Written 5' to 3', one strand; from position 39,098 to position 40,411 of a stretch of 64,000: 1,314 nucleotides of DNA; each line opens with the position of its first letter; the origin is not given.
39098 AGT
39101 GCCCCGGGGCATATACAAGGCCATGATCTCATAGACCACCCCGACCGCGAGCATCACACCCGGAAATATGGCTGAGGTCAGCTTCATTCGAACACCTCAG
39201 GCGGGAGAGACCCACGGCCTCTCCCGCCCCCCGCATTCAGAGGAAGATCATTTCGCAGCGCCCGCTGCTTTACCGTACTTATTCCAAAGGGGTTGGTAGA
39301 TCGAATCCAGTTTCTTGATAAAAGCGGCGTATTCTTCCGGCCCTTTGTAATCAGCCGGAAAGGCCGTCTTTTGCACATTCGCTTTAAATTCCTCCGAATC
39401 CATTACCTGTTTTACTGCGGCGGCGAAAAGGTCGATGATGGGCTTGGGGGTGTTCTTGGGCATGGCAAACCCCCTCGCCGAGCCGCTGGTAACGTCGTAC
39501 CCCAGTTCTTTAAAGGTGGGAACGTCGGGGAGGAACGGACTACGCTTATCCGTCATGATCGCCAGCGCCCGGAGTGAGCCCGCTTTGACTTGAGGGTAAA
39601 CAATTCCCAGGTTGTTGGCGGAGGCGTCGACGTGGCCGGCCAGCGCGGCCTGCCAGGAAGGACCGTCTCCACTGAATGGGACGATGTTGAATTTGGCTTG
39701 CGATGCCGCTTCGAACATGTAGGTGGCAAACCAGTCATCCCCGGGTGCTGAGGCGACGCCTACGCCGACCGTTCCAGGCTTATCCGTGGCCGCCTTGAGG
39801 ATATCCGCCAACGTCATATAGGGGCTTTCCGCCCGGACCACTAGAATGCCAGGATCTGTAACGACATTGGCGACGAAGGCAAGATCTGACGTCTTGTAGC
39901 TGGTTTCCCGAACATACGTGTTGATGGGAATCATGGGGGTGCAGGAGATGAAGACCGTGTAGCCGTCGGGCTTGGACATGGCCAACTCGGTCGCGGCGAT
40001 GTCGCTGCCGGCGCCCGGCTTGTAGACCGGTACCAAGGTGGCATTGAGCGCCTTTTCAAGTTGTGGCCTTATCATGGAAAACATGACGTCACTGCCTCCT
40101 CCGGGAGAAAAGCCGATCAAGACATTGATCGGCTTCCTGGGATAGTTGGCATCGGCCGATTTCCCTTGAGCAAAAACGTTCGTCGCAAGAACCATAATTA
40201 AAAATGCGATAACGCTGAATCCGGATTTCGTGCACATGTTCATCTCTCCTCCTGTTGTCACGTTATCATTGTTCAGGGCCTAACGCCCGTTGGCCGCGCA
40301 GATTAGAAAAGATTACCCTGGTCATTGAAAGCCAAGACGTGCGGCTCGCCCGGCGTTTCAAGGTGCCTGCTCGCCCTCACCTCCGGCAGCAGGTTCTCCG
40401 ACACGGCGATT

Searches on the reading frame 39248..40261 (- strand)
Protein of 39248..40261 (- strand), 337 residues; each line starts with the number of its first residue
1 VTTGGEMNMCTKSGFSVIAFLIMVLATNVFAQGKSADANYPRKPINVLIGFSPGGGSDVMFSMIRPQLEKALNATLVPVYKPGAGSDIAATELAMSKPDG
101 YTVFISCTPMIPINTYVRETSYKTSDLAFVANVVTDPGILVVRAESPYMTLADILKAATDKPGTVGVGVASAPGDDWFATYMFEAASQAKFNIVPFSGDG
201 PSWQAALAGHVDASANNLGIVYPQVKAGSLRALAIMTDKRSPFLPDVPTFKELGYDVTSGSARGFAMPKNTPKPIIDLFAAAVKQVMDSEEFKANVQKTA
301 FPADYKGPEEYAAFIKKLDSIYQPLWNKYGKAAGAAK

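Call 44: search_protein_families(library=pfam, proteins=[window:39248-40261:-], max_evalue=0.00001)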
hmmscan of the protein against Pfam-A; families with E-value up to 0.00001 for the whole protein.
window:39248-40261:- (337 aa): 1 family
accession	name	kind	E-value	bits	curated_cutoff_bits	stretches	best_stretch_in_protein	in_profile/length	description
PF03401.19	TctC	-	1.8e-40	139.6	27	1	66-317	7-260/274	Tripartite tricarboxylate transporter family receptor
